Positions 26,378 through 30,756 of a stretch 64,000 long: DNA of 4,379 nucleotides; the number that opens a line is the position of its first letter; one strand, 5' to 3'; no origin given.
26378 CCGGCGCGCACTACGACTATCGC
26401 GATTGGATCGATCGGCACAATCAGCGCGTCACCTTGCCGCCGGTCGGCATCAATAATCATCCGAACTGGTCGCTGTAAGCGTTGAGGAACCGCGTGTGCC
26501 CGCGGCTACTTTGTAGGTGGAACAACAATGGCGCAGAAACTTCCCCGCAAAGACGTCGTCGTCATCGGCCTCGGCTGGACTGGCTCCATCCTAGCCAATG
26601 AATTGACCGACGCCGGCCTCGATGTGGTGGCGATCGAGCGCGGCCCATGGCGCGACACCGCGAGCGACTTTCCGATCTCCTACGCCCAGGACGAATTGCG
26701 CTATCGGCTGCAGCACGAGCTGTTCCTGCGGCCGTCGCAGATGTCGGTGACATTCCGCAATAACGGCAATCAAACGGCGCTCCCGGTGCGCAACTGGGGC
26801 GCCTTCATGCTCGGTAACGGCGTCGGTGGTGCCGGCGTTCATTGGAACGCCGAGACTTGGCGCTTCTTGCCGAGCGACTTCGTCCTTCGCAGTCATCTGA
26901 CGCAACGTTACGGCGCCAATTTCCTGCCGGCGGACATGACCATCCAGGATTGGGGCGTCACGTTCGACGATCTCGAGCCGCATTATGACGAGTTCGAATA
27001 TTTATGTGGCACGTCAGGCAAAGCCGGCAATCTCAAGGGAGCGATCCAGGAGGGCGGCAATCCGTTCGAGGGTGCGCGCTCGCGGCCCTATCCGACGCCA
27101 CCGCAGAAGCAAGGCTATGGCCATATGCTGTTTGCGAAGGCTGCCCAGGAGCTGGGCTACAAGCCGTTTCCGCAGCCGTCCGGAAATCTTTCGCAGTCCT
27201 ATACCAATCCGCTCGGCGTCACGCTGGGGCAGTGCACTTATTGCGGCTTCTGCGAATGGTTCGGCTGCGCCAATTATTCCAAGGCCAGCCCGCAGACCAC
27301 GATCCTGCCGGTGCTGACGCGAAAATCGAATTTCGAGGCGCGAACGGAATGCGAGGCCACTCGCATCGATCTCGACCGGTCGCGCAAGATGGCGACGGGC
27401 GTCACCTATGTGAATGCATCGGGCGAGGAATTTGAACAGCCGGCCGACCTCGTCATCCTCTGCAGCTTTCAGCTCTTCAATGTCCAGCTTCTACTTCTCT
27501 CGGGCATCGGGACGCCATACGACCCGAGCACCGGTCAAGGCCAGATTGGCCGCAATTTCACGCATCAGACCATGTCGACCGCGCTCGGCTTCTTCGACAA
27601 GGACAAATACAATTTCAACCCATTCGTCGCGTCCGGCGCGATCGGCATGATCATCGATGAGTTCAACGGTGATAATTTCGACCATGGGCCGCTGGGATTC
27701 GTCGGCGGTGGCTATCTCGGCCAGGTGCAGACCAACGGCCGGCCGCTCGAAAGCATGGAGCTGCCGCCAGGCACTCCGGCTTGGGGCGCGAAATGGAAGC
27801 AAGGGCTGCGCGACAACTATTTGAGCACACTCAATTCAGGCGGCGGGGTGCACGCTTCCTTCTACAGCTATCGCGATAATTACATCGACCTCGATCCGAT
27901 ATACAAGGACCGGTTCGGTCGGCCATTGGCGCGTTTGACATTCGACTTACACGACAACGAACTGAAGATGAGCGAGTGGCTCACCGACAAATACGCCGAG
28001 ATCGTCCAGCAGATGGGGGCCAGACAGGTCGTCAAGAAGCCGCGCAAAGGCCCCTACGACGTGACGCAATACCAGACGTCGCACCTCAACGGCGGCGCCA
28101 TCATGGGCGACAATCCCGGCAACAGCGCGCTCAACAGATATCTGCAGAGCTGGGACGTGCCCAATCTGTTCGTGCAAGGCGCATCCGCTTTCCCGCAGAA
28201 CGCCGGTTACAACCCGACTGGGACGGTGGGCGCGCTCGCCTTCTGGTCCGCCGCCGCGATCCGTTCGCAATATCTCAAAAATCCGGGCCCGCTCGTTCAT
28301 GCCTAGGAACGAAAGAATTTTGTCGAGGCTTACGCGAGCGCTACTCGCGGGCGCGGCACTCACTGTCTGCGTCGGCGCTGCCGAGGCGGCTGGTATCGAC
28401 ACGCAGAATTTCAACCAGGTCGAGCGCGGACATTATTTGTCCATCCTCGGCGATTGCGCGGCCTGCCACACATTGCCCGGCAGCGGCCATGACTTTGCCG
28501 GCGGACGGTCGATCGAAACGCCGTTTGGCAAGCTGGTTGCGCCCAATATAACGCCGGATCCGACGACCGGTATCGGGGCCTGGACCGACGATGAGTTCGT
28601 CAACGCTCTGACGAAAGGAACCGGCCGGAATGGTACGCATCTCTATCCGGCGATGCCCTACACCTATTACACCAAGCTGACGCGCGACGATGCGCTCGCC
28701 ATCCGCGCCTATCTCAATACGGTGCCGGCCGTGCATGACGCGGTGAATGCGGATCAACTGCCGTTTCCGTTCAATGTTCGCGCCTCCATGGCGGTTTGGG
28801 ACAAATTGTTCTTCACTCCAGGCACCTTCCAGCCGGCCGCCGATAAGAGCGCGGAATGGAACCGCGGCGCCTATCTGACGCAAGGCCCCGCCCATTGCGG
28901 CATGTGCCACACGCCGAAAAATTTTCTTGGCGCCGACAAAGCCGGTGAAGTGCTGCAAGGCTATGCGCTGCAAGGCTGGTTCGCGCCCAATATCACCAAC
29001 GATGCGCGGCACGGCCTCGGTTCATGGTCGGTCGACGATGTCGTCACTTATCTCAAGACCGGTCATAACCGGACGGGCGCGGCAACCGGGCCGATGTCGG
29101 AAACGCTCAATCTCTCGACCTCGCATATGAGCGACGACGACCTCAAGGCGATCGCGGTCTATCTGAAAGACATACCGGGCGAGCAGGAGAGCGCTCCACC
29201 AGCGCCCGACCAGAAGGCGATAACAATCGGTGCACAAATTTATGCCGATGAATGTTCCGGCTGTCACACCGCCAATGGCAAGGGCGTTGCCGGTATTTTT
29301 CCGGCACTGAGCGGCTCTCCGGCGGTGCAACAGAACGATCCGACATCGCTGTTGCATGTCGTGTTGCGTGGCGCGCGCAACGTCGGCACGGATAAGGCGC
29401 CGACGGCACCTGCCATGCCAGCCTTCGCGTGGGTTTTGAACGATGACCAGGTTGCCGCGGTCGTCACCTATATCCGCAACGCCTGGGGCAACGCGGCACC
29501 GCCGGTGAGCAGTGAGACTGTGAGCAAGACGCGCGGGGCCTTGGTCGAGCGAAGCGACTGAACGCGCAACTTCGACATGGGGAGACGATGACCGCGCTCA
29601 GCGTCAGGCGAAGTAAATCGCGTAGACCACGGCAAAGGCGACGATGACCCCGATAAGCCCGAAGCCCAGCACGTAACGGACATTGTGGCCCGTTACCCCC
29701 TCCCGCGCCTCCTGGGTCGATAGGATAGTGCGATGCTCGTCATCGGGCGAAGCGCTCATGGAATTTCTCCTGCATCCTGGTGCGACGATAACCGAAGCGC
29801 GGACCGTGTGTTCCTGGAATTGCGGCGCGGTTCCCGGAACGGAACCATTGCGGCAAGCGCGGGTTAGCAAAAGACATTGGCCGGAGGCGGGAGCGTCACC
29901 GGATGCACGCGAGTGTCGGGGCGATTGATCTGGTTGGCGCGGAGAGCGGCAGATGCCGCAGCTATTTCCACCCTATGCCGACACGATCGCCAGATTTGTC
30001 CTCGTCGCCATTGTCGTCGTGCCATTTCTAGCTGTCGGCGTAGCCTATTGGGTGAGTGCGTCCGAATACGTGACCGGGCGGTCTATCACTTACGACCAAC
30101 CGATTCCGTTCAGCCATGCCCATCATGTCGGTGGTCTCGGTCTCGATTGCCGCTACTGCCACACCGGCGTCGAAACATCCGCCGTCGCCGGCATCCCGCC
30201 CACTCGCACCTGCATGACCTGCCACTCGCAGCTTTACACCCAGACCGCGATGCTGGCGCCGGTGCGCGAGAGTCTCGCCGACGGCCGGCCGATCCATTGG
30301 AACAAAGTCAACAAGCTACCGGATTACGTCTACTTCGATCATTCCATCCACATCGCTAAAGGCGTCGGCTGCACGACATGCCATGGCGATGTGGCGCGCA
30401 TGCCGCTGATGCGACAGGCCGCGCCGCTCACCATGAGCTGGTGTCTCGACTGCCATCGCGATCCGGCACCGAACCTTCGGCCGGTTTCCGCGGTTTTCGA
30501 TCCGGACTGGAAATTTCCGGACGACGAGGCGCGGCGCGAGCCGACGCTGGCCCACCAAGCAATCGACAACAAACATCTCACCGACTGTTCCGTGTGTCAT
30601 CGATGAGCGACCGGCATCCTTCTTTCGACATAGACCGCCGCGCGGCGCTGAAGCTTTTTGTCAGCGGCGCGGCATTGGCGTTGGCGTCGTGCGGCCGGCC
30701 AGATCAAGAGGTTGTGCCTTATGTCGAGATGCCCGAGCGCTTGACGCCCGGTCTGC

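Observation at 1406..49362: Dense constellation of EcfG/ECF15 general-stress-response promoters: the island looks like a stress-regulon island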

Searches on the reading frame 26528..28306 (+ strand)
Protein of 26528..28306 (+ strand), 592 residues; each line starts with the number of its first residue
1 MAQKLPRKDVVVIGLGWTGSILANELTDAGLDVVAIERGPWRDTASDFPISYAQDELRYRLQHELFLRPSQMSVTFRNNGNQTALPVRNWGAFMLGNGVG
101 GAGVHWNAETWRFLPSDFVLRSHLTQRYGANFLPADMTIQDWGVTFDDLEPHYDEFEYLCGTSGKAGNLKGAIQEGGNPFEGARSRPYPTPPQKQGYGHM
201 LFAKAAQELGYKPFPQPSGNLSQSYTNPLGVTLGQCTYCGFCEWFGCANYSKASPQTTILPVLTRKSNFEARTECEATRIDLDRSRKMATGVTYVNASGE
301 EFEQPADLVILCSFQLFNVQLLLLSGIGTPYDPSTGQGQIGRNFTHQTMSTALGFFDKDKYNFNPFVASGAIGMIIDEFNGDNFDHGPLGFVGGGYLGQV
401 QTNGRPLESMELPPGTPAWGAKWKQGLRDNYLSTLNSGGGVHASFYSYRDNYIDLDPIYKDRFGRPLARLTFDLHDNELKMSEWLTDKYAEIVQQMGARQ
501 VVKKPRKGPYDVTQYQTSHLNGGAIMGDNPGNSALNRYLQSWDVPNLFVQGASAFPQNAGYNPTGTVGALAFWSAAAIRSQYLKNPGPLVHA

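Call 6: find_encoding_contigs(protein=window:26528-28306:+, flank=10000, max_places=3)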
Protein window:26528-28306:+ (592 aa): 1 contig read that carries it; 1 place shown.
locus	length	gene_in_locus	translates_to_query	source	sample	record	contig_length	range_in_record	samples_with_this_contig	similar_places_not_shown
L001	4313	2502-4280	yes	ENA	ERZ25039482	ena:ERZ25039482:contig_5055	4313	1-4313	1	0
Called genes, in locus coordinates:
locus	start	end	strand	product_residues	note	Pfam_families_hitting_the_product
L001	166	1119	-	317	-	-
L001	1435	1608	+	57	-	PF07043:DUF1328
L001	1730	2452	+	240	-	PF13618:Gluconate_2-dh3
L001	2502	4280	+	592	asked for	PF00732:GMC_oxred_N, PF05199:GMC_oxred_C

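Call 19: find_related_loci(query=window:26528-28306:+, collection=genome_contigs, flank=10000)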
Query window:26528-28306:+ (592 aa) in genome_contigs; peptide patterns used: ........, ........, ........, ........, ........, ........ (x = any residue, [..] = any of these).
599 stretches matched a pattern (row limit reached: there are more); 561 encode a relative of the query (tblastn E <= 1e-3); the best 80 are kept; 80 distinct loci.
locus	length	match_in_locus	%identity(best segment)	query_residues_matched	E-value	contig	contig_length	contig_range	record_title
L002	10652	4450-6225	93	1-592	0e+0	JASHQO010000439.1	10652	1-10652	MAG: Xanthobacteraceae bacterium isolate JOPF077 JOPF_N101_contig_65453, whole genome shotgun sequence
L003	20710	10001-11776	92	1-592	0e+0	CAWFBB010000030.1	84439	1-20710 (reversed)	MAG: uncultured Alphaproteobacteria bacterium isolate MFD00964.bin.2.183 genome assembly, contig: contig_66002, whole ge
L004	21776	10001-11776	88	1-592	0e+0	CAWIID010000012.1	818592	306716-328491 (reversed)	MAG: uncultured Alphaproteobacteria bacterium isolate MFD05502.bin.1.148 genome assembly, contig: contig_19822, whole ge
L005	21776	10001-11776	87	1-592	0e+0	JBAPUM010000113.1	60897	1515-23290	MAG: Xanthobacteraceae bacterium isolate MFD00673_ilm_asm_bin4 k127_116495, whole genome shotgun sequence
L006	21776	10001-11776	86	1-592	0e+0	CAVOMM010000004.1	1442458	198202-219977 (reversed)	MAG: uncultured Alphaproteobacteria bacterium isolate MFD00008.bin.1.91 genome assembly, contig: contig_22294, whole gen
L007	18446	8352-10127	85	1-592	0e+0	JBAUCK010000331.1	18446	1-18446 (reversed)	MAG: Xanthobacteraceae bacterium isolate MFD11085_ilm_asm_bin1 k127_438914, whole genome shotgun sequence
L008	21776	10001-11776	85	1-592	0e+0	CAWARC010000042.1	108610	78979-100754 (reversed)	MAG: uncultured Alphaproteobacteria bacterium isolate MFD02671.bin.1.99 genome assembly, contig: contig_9926, whole geno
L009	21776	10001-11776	85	1-592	0e+0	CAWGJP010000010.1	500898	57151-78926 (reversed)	MAG: uncultured Alphaproteobacteria bacterium isolate MFD02671.bin.1.117 genome assembly, contig: contig_49639, whole ge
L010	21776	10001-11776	85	1-592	0e+0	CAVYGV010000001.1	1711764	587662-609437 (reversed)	MAG: uncultured Alphaproteobacteria bacterium isolate MFD03399.bin.1.67 genome assembly, contig: contig_1307, whole geno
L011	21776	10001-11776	84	1-592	0e+0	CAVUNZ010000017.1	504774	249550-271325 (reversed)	MAG: uncultured Alphaproteobacteria bacterium isolate MFD02579.bin.1.14 genome assembly, contig: contig_33889, whole gen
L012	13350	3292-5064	86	1-592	0e+0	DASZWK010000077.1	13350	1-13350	MAG TPA_asm: Xanthobacteraceae bacterium isolate SMAG_U6155 k141_230832, whole genome shotgun sequence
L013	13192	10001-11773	86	1-592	0e+0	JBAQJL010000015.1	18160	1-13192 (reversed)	MAG: Xanthobacteraceae bacterium isolate MFD06121_ilm_asm_bin27 k127_2094, whole genome shotgun sequence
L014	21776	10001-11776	84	1-592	0e+0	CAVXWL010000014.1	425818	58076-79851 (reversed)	MAG: uncultured Alphaproteobacteria bacterium isolate MFD09286.bin.1.172 genome assembly, contig: contig_42653, whole ge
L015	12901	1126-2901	85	1-592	0e+0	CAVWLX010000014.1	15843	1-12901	MAG: uncultured Alphaproteobacteria bacterium isolate MFD04434.bin.1.35 genome assembly, contig: contig_4066, whole geno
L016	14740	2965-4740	85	1-592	0e+0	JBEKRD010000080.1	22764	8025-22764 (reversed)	MAG: Xanthobacteraceae bacterium isolate SPRUCE 502 SPRUCE_502_80, whole genome shotgun sequence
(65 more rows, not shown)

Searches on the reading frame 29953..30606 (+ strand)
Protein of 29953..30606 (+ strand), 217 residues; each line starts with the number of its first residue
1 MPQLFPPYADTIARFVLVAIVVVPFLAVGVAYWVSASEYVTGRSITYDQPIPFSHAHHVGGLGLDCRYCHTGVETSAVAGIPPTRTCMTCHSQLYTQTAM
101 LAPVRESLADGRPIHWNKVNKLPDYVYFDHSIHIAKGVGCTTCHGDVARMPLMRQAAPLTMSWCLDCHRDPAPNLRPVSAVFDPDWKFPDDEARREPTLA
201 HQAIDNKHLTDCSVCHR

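Call 11: search_protein_families(library=pfam, proteins=[window:29953-30606:+], max_evalue=0.01)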
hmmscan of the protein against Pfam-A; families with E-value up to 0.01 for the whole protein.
window:29953-30606:+ (217 aa): 5 families
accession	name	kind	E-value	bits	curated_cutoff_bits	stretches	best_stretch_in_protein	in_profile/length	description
PF14522.11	Cytochrome_C7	-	1.7e-11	44.2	24.8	2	126-217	1-67/67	Cytochrome c7 and related cytochrome c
PF14537.11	Cytochrom_c3_2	-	5e-09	37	25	1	133-216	2-64/79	Cytochrome c3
PF02085.21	Cytochrom_CIII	-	3e-07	31.2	22.9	1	46-94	16-56/101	Class III cytochrome C family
PF22113.1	Mtrc-MtrF_II-IV_dom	-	0.00078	19.5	30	0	65-216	8-163/176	Outer membrane cytochrome MtrC/MtrF-like, domains II/IV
PF02335.20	Cytochrom_C552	-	0.0047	16.4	24.1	1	122-176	229-290/438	Cytochrome c552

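Call 51: find_homologous_proteins(query=window:29953-30606:+, max_evalue=1e-20)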
Query window:29953-30606:+ (217 aa): 7998 proteins with E <= 1e-20 among 8000 candidates; the best 120 are listed.
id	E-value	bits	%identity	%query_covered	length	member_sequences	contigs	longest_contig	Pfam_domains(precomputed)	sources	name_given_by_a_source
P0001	3.0e-138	477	92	100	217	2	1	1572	PF14537.12,PF02085.22,PF14522.12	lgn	-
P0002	1.1e-135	468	91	100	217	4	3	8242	PF14537.12,PF02085.22,PF14522.12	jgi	jgi:hypothetical protein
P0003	1.1e-132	458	89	100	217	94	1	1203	PF14537.12,PF02085.22,PF14522.12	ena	-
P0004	5.7e-132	456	87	100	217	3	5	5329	PF14537.12,PF02085.22,PF14522.12,PF22113.2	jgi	jgi:hypothetical protein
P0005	8.0e-132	456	88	100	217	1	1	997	PF14537.12,PF02085.22,PF14522.12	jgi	jgi:hypothetical protein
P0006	8.7e-132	456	87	100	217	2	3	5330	PF14537.12,PF02085.22,PF14522.12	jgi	jgi:hypothetical protein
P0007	4.7e-131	453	87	100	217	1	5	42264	PF14537.12,PF02085.22,PF14522.12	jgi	jgi:hypothetical protein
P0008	1.8e-130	451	86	100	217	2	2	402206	PF14537.12,PF02085.22,PF14522.12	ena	-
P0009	3.2e-129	447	85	100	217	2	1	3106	PF14537.12,PF02085.22,PF14522.12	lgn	-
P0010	1.0e-128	445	85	100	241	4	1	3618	PF14537.12,PF02085.22,PF14522.12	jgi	jgi:hypothetical protein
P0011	1.1e-128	445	84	100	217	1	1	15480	PF14537.12,PF02085.22,PF14522.12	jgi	jgi:hypothetical protein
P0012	1.4e-128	445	85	100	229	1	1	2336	PF14537.12,PF02085.22,PF14522.12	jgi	jgi:Cytochrome c7 and related cytochrome c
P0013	1.7e-128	445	85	100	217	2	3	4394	PF14537.12,PF02085.22,PF14522.12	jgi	jgi:hypothetical protein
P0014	2.5e-128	444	85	100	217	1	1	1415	PF14537.12,PF02085.22,PF14522.12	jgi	jgi:Cytochrome c7 and related cytochrome c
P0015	4.8e-128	443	84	100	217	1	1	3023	PF14537.12,PF02085.22,PF14522.12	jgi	jgi:hypothetical protein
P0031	2.0e-123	428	80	100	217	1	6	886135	PF14537.12,PF02085.22,PF14522.12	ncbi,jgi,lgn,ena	jgi:hypothetical protein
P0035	8.7e-123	426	80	100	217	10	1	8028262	PF14537.12,PF02085.22,PF14522.12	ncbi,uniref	ncbi:cytochrome c3 family protein [Bradyrhizobium sp. ORS 111]|uniref:cytochrome c3 family protein n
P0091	1.1e-114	400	75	100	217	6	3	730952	PF14537.12,PF02085.22,PF14522.12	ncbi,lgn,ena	-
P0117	5.7e-113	394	76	100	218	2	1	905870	PF14537.12,PF02085.22,PF14522.12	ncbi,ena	-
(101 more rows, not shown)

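Call 53: find_encoding_contigs(protein=P0035, flank=10000, max_places=3)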
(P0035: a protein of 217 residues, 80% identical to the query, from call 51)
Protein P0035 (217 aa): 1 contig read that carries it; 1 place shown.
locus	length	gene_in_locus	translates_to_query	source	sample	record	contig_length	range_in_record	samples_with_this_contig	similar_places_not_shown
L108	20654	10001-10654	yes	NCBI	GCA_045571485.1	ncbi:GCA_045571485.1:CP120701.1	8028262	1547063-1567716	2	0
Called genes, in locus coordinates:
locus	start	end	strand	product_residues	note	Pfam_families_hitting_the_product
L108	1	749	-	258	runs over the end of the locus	PF01904:DUF72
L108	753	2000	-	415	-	PF05559:DUF763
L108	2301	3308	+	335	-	PF00106:adh_short, PF08659:KR, PF13561:adh_short_C2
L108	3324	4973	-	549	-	PF00732:GMC_oxred_N, PF05199:GMC_oxred_C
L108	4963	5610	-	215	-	PF13618:Gluconate_2-dh3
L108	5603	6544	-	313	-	-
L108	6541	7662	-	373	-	PF02746:MR_MLE_N, PF13378:MR_MLE_C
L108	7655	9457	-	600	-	PF02776:TPP_enzyme_N, PF00205:TPP_enzyme_M, PF02775:TPP_enzyme_C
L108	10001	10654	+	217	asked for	PF02085:Cytochrom_CIII (faint), PF14537:Cytochrom_c3_2 (faint), PF14522:Cytochrome_C7 (weak)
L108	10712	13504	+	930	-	PF12838:Fer4_7 (weak), PF13247:Fer4_11, PF12838:Fer4_7 (weak)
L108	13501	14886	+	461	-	PF03916:NrfD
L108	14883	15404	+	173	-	PF11821:ActD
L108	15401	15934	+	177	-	PF13442:Cytochrome_CBB3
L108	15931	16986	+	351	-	-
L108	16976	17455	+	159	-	-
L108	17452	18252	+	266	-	PF02630:SCO1-SenC (weak)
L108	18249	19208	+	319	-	PF00116:COX2, PF00034:Cytochrom_C (weak)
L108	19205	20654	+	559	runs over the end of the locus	PF00115:COX1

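Call 54: find_encoding_contigs(protein=P0031, flank=10000, max_places=3)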
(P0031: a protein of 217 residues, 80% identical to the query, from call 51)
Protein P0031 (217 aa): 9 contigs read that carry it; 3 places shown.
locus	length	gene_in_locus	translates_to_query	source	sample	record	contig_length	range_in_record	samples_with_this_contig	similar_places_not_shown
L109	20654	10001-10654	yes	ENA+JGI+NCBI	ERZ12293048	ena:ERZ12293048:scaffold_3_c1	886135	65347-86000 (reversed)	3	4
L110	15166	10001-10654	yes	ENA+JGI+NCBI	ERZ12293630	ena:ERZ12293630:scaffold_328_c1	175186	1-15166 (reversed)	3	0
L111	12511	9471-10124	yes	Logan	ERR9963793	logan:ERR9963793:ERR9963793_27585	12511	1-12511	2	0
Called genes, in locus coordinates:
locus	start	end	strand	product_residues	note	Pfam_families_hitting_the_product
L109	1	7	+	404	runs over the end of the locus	PF02353:CMAS, PF13489:Methyltransf_23, PF13847:Methyltransf_31 (weak), PF08241:Methyltransf_11, PF08242:Methyltransf_12, PF13649:Methyltransf_25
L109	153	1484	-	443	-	PF23500:DUF7133, PF01436:NHL (faint), PF22807:TrAA12, PF07995:GSDH, PF22807:TrAA12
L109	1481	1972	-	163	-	PF09990:DUF2231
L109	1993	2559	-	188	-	PF13628:DUF4142, PF03713:DUF305 (weak)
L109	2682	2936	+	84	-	-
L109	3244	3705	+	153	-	PF01272:GreA_GreB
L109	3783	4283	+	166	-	PF05974:DUF892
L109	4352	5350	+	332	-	PF01068:DNA_ligase_A_M, PF04679:DNA_ligase_A_C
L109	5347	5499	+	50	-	-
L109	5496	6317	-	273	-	PF02634:FdhD-NarQ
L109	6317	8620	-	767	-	PF00384:Molybdopterin, PF01568:Molydop_binding (weak)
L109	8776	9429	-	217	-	PF01226:Form_Nir_trans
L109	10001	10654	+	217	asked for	PF02085:Cytochrom_CIII (faint), PF14537:Cytochrom_c3_2 (faint), PF14522:Cytochrome_C7 (weak)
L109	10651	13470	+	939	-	PF12838:Fer4_7 (weak), PF13247:Fer4_11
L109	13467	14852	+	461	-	PF03916:NrfD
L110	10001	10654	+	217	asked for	PF02085:Cytochrom_CIII (faint), PF14537:Cytochrom_c3_2 (faint), PF14522:Cytochrome_C7 (weak)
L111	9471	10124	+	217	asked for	PF02085:Cytochrom_CIII (faint), PF14537:Cytochrom_c3_2 (faint), PF14522:Cytochrome_C7 (weak)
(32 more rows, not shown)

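Call 55: find_encoding_contigs(protein=P0091, flank=10000, max_places=3)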
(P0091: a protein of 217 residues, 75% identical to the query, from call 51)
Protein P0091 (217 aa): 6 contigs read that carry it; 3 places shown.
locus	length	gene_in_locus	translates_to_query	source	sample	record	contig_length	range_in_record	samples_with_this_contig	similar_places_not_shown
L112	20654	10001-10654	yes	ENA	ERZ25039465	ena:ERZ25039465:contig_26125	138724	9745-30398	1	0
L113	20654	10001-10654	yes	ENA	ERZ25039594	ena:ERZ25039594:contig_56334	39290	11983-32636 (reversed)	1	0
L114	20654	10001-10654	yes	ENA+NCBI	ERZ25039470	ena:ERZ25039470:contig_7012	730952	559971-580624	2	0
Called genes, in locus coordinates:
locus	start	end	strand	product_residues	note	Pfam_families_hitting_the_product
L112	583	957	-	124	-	-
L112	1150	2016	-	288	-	PF00702:Hydrolase (weak), PF13344:Hydrolase_6, PF13242:Hydrolase_like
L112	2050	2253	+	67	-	-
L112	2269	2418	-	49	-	-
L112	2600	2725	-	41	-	-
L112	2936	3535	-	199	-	-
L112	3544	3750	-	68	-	-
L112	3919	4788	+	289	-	PF02735:Ku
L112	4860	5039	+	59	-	-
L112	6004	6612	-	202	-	PF00857:Isochorismatase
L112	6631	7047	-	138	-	PF11345:DUF3147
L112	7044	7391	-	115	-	PF11345:DUF3147 (weak)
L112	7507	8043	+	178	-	PF00719:Pyrophosphatase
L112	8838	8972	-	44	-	-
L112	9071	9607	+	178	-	PF02308:MgtC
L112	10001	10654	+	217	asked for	PF02085:Cytochrom_CIII (faint), PF14537:Cytochrom_c3_2 (faint), PF14522:Cytochrome_C7 (weak)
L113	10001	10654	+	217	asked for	PF02085:Cytochrom_CIII (faint), PF14537:Cytochrom_c3_2 (faint), PF14522:Cytochrome_C7 (weak)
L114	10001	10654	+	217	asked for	PF02085:Cytochrom_CIII (faint), PF14537:Cytochrom_c3_2 (faint), PF14522:Cytochrome_C7 (weak)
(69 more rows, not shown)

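Call 56: find_encoding_contigs(protein=P0117, flank=10000, max_places=3)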
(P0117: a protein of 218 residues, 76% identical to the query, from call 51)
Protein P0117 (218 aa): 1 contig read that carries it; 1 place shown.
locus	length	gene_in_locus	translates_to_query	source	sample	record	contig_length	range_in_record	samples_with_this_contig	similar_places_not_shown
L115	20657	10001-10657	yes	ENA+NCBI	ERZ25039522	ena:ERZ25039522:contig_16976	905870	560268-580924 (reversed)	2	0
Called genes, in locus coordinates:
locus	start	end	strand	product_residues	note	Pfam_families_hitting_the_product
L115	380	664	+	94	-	-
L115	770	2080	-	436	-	PF07690:MFS_1, PF12832:MFS_1_like, PF07690:MFS_1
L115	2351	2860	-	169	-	PF05239:PRC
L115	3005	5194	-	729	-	PF14742:GDE_N_bis, PF06202:GDE_C (faint), PF22422:MGH1-like_GH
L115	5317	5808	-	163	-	PF02735:Ku (weak)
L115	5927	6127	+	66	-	-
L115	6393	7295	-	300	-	PF21686:LigD_Prim-Pol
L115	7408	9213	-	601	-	PF13298:LigD_N, PF01068:DNA_ligase_A_M, PF04679:DNA_ligase_A_C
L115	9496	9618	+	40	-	-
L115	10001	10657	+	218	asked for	PF02085:Cytochrom_CIII (faint), PF14537:Cytochrom_c3_2 (faint), PF14522:Cytochrome_C7 (weak)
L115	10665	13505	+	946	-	PF01568:Molydop_binding (weak), PF12838:Fer4_7 (weak), PF13247:Fer4_11 (weak)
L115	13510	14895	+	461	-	PF03916:NrfD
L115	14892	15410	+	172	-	PF11821:ActD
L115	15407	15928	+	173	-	PF13442:Cytochrome_CBB3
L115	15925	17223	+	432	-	-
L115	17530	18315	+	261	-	PF02630:SCO1-SenC (weak)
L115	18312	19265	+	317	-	PF00116:COX2, PF00034:Cytochrom_C (weak)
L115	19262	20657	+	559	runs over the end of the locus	PF00115:COX1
